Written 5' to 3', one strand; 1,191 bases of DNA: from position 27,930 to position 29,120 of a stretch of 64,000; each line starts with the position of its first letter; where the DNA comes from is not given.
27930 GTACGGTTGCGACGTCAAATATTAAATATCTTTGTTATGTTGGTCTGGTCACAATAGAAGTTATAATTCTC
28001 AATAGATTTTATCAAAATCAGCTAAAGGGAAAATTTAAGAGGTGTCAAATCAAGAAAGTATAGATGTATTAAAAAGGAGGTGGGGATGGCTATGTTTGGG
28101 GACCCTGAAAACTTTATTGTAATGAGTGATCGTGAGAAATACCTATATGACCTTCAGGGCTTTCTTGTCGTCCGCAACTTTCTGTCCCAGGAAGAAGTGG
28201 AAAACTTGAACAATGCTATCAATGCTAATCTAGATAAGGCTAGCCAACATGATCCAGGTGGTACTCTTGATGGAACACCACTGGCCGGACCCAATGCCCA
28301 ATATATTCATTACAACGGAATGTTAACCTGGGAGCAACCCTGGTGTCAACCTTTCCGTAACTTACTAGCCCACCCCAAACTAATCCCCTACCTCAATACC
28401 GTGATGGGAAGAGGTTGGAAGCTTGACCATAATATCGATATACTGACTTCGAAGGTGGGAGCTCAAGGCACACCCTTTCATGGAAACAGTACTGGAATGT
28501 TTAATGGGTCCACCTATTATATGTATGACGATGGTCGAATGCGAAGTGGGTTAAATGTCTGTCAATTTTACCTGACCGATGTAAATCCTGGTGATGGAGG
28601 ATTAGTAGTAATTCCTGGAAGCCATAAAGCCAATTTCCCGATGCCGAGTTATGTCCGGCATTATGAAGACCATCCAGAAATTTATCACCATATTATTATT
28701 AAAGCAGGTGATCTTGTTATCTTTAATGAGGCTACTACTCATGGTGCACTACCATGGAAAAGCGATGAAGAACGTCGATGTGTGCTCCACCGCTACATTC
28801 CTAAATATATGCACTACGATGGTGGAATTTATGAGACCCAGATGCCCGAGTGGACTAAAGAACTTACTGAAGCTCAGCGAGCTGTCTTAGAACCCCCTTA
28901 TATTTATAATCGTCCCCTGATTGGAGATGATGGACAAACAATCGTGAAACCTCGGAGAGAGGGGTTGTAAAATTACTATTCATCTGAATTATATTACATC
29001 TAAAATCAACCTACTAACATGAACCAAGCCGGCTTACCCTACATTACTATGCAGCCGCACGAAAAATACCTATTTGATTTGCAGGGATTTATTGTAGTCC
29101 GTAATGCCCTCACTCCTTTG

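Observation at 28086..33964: Operon of two tandem PhyH dioxygenases + ThDP-dependent ALS/HACL-family enzyme + MlrC + EamA exporter: candidate bacterial alpha-oxidation / 2-hydroxyacyl cleavage module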

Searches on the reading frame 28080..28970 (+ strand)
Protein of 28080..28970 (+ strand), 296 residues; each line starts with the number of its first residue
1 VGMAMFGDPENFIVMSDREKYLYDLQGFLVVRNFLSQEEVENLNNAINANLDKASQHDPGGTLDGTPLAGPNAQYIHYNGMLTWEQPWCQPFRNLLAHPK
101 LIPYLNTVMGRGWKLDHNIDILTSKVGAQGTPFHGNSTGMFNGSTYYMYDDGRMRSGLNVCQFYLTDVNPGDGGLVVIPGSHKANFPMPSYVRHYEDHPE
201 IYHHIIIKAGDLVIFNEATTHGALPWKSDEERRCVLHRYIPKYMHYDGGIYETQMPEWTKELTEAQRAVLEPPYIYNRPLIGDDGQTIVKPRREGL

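Call 4: search_protein_families(library=pfam, proteins=[window:28080-28970:+], max_evalue=0.01)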
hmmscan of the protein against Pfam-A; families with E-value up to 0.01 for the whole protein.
window:28080-28970:+ (296 aa): 3 families
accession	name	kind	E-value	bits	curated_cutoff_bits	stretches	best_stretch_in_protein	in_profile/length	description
PF05721.19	PhyH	-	5.7e-20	72.9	22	1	23-234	1-213/213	Phytanoyl-CoA dioxygenase (PhyH)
PF13759.12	2OG-FeII_Oxy_5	-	0.00079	20.2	27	1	197-235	60-98/101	Putative 2OG-Fe(II) oxygenase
PF13640.12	2OG-FeII_Oxy_3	-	0.0066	17.8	27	0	162-236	33-93/98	2OG-Fe(II) oxygenase superfamily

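Call 5: search_protein_families(library=ncbifam, proteins=[window:28080-28970:+], max_evalue=0.01)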
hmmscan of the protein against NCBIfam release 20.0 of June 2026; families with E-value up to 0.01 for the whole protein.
window:28080-28970:+ (296 aa): 3 families
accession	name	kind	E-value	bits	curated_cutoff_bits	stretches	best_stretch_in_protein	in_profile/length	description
TIGR02408.1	ectoine_ThpD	equivalog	4e-05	23.1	336.5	0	159-186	146-173/277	ectoine hydroxylase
TIGR04436.1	SpoChoClust_3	subfamily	0.0002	20.6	200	1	94-250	73-211/300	putative 2OG-Fe(II) oxygenase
TIGR01762.1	chlorin-enz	subfamily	0.00031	20.2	226.3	0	204-245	210-252/288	chlorinating enzyme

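Call 7: search_solved_structures(query=window:28080-28970:+, max_evalue=0.1, show_alignments=2)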
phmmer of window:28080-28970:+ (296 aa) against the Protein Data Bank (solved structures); distinct sequences matched with E-value up to 0.1: 6.
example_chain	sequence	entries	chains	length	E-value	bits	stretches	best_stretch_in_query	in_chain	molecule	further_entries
4xcb_A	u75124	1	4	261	2e-08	37.1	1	18-242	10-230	oxidase/hydroxylase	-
4xc9_A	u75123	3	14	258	2.2e-08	37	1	18-242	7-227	oxidase/hydroxylase | Putative oxidase/hydroxylase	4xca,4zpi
2a1x_A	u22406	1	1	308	0.00016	24.3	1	14-246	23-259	Phytanoyl-CoA dioxygenase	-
8zyb_E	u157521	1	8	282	0.0029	20.2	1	15-254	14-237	DhiD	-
4xbz_A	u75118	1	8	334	0.056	16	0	24-252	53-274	EvdO1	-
4mhr_A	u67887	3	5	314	0.086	15.4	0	14-185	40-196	Ectoine hydroxylase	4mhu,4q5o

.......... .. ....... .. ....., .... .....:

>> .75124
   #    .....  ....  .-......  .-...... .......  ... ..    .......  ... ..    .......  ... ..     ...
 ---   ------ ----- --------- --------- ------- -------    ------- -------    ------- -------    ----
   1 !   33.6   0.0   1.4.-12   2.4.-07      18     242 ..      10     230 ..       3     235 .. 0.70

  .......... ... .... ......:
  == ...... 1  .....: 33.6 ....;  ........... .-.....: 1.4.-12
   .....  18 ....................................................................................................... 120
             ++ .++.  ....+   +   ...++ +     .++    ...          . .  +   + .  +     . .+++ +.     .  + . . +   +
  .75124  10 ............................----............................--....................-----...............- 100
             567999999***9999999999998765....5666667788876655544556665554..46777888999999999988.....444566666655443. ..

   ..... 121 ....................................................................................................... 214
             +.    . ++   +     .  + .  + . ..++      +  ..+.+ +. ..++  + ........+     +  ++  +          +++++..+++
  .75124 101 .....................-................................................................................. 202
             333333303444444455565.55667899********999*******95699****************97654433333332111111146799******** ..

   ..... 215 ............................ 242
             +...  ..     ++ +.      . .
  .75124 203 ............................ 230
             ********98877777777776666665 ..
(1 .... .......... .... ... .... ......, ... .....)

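Call 16: find_homologous_proteins(query=window:28086-28970:+, max_evalue=0.00001)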
Query window:28086-28970:+ (294 aa): 630 proteins with E <= 0.00001 among 1072 candidates; the best 120 are listed.
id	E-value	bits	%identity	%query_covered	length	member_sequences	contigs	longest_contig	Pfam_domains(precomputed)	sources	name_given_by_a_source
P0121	2.9e-207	705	100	100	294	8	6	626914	PF05721.20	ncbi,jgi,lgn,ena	-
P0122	1.4e-173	595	82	100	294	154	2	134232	PF05721.20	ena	-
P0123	2.2e-173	594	82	100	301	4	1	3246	PF05721.20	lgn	-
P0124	8.6e-161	553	78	99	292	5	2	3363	PF05721.20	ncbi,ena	-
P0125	1.4e-158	545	75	99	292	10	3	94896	PF05721.20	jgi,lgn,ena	-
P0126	6.0e-153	527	77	96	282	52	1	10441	PF05721.20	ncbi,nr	ncbi:MAG TPA: hypothetical protein DIT99_04430 [Candidatus Latescibacteria bacterium]|nr:hypothetica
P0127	1.5e-152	526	76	100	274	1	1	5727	PF13759.13,PF05721.20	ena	-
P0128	6.2e-136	471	67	98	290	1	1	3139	PF05721.20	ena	-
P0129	1.1e-128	447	65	97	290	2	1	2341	PF05721.20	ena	-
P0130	1.4e-126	440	64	97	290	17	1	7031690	PF05721.20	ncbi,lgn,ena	-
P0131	4.2e-126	439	65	97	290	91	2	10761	PF05721.20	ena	-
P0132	1.2e-125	437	65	97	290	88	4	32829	PF05721.20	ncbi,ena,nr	ncbi:hypothetical protein CMK17_12410 [Candidatus Poribacteria bacterium]|nr:hypothetical protein [C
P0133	4.4e-124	432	64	96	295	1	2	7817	PF05721.20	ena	-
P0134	3.4e-123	429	63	98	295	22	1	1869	PF05721.20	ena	-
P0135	4.0e-123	429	62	97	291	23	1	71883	PF05721.20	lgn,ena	-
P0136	1.7e-122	427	62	98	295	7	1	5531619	PF05721.20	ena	-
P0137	2.1e-122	426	63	97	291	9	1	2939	PF05721.20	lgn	-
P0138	8.7e-122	424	62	98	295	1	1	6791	PF05721.20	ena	-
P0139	2.2e-121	423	62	97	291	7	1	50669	PF05721.20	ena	-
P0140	2.5e-121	423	61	98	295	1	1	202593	PF05721.20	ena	-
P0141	2.9e-121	423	61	98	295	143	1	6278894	PF05721.20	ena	-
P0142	7.8e-121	421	61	98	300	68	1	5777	PF05721.20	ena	-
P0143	1.3e-120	421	61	98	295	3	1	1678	PF05721.20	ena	-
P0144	1.6e-119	417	61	97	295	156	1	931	PF05721.20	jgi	jgi:hypothetical protein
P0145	2.9e-119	416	63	97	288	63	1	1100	PF05721.20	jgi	jgi:hypothetical protein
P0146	4.7e-119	415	61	97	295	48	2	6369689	PF05721.20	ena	-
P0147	8.5e-119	415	61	97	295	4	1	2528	PF05721.20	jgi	jgi:hypothetical protein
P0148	1.6e-118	414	60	98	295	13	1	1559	PF05721.20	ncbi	-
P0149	1.8e-118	414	61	97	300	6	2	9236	PF05721.20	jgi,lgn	jgi:hypothetical protein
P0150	3.1e-118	413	63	96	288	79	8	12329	PF05721.20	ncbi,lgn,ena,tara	tara:strand:- start:1763 stop:2629 length:867 start_codon:yes stop_codon:yes gene_type:complete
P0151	3.3e-118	413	61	97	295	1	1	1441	PF05721.20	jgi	-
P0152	8.7e-118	411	62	97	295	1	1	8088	PF05721.20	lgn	-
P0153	2.7e-117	410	61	98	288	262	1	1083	PF05721.20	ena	-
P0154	2.7e-117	410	61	97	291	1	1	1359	PF05721.20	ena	-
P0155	4.2e-117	409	60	97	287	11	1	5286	PF05721.20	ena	-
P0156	4.2e-117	409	61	97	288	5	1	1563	PF05721.20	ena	-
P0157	2.1e-116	407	61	97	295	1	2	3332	PF05721.20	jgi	jgi:ectoine hydroxylase-related dioxygenase (phytanoyl-CoA dioxygenase family)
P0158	1.1e-115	404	62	97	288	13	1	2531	PF05721.20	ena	-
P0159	1.8e-115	404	60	96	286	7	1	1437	PF05721.20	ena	-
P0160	8.5e-115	401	58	99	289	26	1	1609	PF05721.20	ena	-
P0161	1.9e-114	400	60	97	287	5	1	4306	PF05721.20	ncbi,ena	-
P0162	4.7e-114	399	59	97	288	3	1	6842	PF05721.20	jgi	jgi:ectoine hydroxylase-related dioxygenase (phytanoyl-CoA dioxygenase family)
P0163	6.0e-114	399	58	99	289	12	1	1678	PF05721.20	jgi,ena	-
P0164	2.3e-113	397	58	97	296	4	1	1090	PF05721.20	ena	-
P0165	4.8e-113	396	60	96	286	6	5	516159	PF05721.20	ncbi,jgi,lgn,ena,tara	tara:strand:- start:35271 stop:36131 length:861 start_codon:yes stop_codon:yes gene_type:complete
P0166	1.1e-112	395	59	97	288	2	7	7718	PF05721.20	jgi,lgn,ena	jgi:ectoine hydroxylase-related dioxygenase (phytanoyl-CoA dioxygenase family)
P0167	3.8e-112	393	58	97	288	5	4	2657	PF05721.20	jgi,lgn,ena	jgi:ectoine hydroxylase-related dioxygenase (phytanoyl-CoA dioxygenase family)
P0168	7.2e-112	392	62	90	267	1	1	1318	PF05721.20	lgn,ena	-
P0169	1.1e-111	391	60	97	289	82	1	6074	PF05721.20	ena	-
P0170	1.7e-111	391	58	97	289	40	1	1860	PF05721.20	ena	-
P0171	1.9e-111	390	60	96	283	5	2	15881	PF05721.20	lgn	-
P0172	2.0e-111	390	58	99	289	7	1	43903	PF05721.20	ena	-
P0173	3.1e-111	390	61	95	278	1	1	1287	PF05721.20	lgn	-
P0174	7.1e-111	389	59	98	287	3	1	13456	PF05721.20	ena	-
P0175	1.2e-110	388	59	97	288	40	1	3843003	PF05721.20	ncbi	-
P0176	1.2e-110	388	59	95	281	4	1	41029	PF05721.20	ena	-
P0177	4.7e-110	386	61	95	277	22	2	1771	PF05721.20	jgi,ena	jgi:ectoine hydroxylase-related dioxygenase (phytanoyl-CoA dioxygenase family)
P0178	6.6e-110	385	59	95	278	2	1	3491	PF05721.20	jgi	jgi:hypothetical protein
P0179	7.9e-110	385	57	97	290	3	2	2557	PF05721.20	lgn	-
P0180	1.6e-109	384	59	95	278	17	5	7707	PF05721.20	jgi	-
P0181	1.6e-109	384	61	95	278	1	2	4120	PF05721.20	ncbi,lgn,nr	ncbi:MAG: phytanoyl-CoA dioxygenase family protein [Chloroflexi bacterium]|nr:phytanoyl-CoA dioxygen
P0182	1.8e-109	384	60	95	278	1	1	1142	PF05721.20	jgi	-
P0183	1.9e-109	384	57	95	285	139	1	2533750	PF05721.20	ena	-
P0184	1.9e-109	384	58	97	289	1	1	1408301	PF05721.20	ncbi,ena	-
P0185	2.3e-109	384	60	95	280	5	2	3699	PF05721.20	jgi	jgi:hypothetical protein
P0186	2.5e-109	383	58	96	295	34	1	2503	PF05721.20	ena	-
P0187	2.9e-109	383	58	98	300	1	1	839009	PF05721.20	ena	-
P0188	5.0e-109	383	60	95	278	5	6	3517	PF05721.20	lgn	-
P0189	6.7e-109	382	58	95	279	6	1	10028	PF05721.20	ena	-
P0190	1.3e-108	381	59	95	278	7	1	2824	PF05721.20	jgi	-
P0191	1.6e-108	381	60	95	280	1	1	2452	PF05721.20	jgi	-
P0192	1.6e-108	381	57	96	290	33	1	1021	PF05721.20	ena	-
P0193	4.0e-108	380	57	96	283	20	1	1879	PF05721.20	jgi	jgi:ectoine hydroxylase-related dioxygenase (phytanoyl-CoA dioxygenase family)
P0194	4.0e-108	380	58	95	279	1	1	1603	PF05721.20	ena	-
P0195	8.1e-108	379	57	96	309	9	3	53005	PF05721.20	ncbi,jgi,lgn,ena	-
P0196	9.9e-108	378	59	95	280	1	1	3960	PF05721.20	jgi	jgi:ectoine hydroxylase-related dioxygenase (phytanoyl-CoA dioxygenase family)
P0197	1.0e-107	378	58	96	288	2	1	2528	PF05721.20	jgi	jgi:ectoine hydroxylase-related dioxygenase (phytanoyl-CoA dioxygenase family)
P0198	1.4e-107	378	57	97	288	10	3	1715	PF05721.20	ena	-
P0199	2.4e-107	377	57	96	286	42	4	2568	PF05721.20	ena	-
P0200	2.5e-107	377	57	97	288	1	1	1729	PF05721.20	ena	-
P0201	2.5e-107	377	58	95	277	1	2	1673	PF05721.20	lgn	-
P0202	2.6e-107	377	58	95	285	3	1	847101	PF05721.20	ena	-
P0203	4.1e-107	376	55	96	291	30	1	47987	PF05721.20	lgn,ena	-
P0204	6.3e-107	376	59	95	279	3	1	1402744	PF05721.20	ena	-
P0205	6.3e-107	376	58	95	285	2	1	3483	PF05721.20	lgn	-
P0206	7.6e-107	375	56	95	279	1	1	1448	PF05721.20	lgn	-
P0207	1.3e-106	375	56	97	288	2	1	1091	PF05721.20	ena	-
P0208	2.6e-106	374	57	96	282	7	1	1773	PF05721.20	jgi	jgi:Phytanoyl-CoA dioxygenase (PhyH)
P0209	2.7e-106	374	57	95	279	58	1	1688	PF05721.20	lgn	-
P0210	3.0e-106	373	56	97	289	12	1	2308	PF05721.20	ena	-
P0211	3.2e-106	373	59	95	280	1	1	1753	PF05721.20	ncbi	-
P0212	5.6e-106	373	58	96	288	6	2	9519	PF05721.20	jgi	jgi:hypothetical protein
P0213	8.1e-106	372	58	96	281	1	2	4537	PF05721.20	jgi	jgi:ectoine hydroxylase-related dioxygenase (phytanoyl-CoA dioxygenase family)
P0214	1.2e-105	371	59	95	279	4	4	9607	PF05721.20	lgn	-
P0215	1.4e-105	371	56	95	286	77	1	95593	PF05721.20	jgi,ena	-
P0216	1.5e-105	371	57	95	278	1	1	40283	PF05721.20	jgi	jgi:hypothetical protein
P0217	2.3e-105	371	56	98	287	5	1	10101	PF05721.20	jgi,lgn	jgi:ectoine hydroxylase-related dioxygenase (phytanoyl-CoA dioxygenase family)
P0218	2.6e-105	370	56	96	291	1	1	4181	PF05721.20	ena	-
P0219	3.2e-105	370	58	96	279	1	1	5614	PF05721.20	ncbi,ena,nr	ncbi:MAG: phytanoyl-CoA dioxygenase family protein [Candidatus Poribacteria bacterium]|nr:phytanoyl-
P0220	3.3e-105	370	57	95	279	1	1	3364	PF05721.20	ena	-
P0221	3.7e-105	370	57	96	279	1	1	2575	PF05721.20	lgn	-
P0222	4.0e-105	370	57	95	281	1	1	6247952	PF05721.20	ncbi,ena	-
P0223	4.4e-105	370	55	96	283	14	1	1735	PF05721.20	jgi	jgi:phytanoyl-CoA dioxygenase PhyH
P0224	4.8e-105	369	58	95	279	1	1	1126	PF05721.20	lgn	-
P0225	6.0e-105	369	56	95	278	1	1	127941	PF05721.20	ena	-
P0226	7.5e-105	369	58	96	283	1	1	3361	PF05721.20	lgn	-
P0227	7.7e-105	369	57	96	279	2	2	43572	PF05721.20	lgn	-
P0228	8.0e-105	369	57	95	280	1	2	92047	PF05721.20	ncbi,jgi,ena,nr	ncbi:MAG TPA: phytanoyl-CoA dioxygenase family protein [Chthonomonadaceae bacterium]|nr:phytanoyl-Co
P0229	1.0e-104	368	57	95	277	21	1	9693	PF05721.20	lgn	-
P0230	1.2e-104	368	55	96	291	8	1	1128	PF05721.20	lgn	-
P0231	1.3e-104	368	58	95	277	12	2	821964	PF05721.20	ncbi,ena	-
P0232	1.6e-104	368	57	95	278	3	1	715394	PF05721.20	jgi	jgi:hypothetical protein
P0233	2.8e-104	367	57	97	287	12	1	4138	PF05721.20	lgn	-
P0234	2.8e-104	367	57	95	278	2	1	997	PF05721.20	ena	-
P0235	3.0e-104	367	56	95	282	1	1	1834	PF05721.20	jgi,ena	-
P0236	3.4e-104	367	56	95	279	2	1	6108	PF05721.20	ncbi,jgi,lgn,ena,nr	ncbi:MAG TPA: phytanoyl-CoA dioxygenase family protein [Chthonomonadaceae bacterium]|nr:phytanoyl-Co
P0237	4.2e-104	366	58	95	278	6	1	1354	PF05721.20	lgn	-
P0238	4.6e-104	366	58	95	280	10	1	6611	PF05721.20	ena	-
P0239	4.6e-104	366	57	95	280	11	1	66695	PF05721.20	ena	-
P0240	5.8e-104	366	58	95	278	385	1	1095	PF05721.20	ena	-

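Call 17: find_encoding_contigs(protein=P0130, flank=10000, max_places=2)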
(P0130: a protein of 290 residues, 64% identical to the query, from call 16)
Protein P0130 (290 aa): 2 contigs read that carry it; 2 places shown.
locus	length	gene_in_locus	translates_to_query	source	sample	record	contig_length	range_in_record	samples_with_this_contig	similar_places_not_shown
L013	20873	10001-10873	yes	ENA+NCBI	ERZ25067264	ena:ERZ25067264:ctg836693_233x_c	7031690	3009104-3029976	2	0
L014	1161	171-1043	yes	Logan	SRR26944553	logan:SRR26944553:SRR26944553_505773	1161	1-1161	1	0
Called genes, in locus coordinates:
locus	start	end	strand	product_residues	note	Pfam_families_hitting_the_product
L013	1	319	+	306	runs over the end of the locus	PF01040:UbiA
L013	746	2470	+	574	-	PF07678:TED_complement (faint), PF09492:Pec_lyase (faint), PF13249:SQHop_cyclase_N (faint), PF13243:SQHop_cyclase_C, PF00432:Prenyltrans (weak)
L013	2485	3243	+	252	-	PF00535:Glycos_transf_2, PF10111:Glyco_tranf_2_2 (faint)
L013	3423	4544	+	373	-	PF00520:Ion_trans (weak), PF07885:Ion_trans_2, PF22614:Slo-like_RCK, PF02254:TrkA_N, PF06241:Castor_Poll_mid (weak)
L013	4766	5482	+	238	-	PF11487:RestrictionSfiI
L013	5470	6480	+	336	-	PF01555:N6_N4_Mtase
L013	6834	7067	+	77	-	-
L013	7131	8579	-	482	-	PF07394:DUF1501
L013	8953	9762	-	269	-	PF05721:PhyH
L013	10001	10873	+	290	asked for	PF05721:PhyH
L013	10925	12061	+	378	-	PF07969:Amidohydro_3 (faint), PF01979:Amidohydro_1 (weak)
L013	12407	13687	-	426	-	PF08309:LVIVD (faint)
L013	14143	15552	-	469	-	PF13432:TPR_16, PF14559:TPR_19, PF07676:PD40, PF26549:Tricorn_N, PF07676:PD40, PF26550:Tricorn_2nd (weak), PF26549:Tricorn_N, PF07676:PD40, +7 more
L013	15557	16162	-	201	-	PF18935:DUF5683 (faint)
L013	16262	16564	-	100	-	PF00892:EamA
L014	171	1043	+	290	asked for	PF05721:PhyH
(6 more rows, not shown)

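Call 18: find_encoding_contigs(protein=P0175, flank=10000, max_places=2)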
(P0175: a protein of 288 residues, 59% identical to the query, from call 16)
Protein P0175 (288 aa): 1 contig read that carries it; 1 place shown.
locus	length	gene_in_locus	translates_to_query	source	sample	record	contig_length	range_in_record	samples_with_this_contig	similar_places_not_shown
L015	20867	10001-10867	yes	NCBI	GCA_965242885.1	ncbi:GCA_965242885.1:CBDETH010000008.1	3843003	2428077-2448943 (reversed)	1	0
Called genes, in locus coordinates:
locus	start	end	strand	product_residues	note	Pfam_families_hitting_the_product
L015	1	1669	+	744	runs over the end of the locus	PF12679:ABC2_membrane_2, PF12698:ABC2_membrane_3, PF02517:Rce1-like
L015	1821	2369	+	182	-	PF00398:RrnaAD (weak), PF08242:Methyltransf_12 (weak)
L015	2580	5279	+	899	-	PF06452:CBM9_1, PF19313:DUF5916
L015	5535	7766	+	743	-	PF11412:DsbD_N, PF02683:DsbD_TM, PF13899:Thioredoxin_7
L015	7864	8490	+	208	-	PF00578:AhpC-TSA, PF08534:Redoxin, PF00255:GSHPx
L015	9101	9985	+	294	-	PF05721:PhyH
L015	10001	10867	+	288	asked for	PF05721:PhyH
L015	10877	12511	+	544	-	PF02776:TPP_enzyme_N, PF00205:TPP_enzyme_M, PF02775:TPP_enzyme_C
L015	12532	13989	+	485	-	PF07364:DUF1485, PF07171:MlrC_C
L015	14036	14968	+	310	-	PF00892:EamA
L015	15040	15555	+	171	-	-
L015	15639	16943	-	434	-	PF01546:Peptidase_M20, PF07687:M20_dimer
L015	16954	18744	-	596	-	PF26099:DUF8034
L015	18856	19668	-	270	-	PF25084:LbH_EIF2B (faint), PF25087:GMPPB_C (weak), PF00132:Hexapep, PF13720:Acetyltransf_11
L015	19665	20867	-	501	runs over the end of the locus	PF03331:LpxC, PF07977:FabA, PF22817:ApeP-like (weak), PF22818:ApeI-like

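Call 19: find_encoding_contigs(protein=P0222, flank=10000, max_places=2)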
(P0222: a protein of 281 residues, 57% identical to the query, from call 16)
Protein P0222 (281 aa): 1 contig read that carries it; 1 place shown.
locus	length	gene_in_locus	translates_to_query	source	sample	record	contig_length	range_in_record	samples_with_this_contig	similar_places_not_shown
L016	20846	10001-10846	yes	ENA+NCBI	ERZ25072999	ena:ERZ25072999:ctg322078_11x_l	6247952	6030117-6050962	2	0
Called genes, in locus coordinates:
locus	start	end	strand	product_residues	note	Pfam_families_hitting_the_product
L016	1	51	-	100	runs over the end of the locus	-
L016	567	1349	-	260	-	PF01209:Ubie_methyltran, PF13847:Methyltransf_31, PF08241:Methyltransf_11, PF08242:Methyltransf_12, PF13649:Methyltransf_25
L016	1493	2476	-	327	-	PF01609:DDE_Tnp_1, PF13612:DDE_Tnp_1_3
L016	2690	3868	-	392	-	PF00392:GntR, PF13545:HTH_Crp_2 (weak), PF00532:Peripla_BP_1 (weak), PF13377:Peripla_BP_3 (faint)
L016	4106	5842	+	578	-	PF00496:SBP_bac_5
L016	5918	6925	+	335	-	PF19300:BPD_transp_1_N (weak), PF00528:BPD_transp_1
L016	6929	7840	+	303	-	PF00528:BPD_transp_1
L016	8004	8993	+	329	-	PF00005:ABC_tran, PF08352:oligo_HPY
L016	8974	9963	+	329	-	PF00005:ABC_tran, PF08352:oligo_HPY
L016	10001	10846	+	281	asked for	PF05721:PhyH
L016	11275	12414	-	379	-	PF01636:APH (weak), PF02958:EcKL (weak)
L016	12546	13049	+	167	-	PF13565:HTH_32, PF13592:HTH_33 (weak)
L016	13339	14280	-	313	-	PF05721:PhyH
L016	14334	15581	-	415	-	PF01120:Alpha_L_fucos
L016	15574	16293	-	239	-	PF00392:GntR, PF07729:FCD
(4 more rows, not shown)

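Call 43: find_related_loci(query=A2, collection=metagenome_contigs, flank=10000)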
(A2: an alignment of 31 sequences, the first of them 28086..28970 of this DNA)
Query A2 (294 aa) in metagenome_contigs; peptide patterns used: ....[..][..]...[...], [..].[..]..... (x = any residue, [..] = any of these).
599 stretches matched a pattern (row limit reached: there are more); 355 encode a relative of the query (tblastn E <= 1e-3); the best 80 are kept; 79 distinct loci.
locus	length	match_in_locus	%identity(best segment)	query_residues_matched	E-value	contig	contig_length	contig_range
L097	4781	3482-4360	78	2-294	2e-163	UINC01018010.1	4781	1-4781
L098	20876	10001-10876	76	3-294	2e-157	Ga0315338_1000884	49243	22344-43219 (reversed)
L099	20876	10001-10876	64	1-293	4e-129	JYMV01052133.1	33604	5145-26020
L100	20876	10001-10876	63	1-293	1e-127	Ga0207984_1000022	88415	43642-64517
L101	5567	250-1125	62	6-293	9e-126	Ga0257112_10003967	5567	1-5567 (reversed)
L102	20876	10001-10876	61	6-293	8e-124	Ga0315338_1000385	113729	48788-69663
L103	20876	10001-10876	61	6-293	8e-124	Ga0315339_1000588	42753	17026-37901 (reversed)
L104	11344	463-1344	82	1-294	2e-171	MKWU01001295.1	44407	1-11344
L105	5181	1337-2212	61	6-293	3e-123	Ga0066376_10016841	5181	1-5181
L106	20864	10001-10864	61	10-293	6e-122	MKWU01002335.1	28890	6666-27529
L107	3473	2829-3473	81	1-215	1e-124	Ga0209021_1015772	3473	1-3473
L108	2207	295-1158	61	10-293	3e-128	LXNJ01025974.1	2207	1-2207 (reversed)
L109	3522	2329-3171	62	10-293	8e-124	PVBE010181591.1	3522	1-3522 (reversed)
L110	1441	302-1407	61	10-293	7e-130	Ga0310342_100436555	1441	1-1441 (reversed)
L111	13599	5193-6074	59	4-293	1e-119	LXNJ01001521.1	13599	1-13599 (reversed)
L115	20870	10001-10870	61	5-293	2e-119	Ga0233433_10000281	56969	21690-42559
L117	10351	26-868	62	10-293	6e-119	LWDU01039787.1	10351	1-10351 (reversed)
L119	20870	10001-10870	58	1-293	1e-118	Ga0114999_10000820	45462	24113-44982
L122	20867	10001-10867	60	9-293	5e-117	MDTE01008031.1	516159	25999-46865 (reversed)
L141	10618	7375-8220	55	8-292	3e-106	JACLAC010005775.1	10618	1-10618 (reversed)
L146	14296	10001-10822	56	13-289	1e-104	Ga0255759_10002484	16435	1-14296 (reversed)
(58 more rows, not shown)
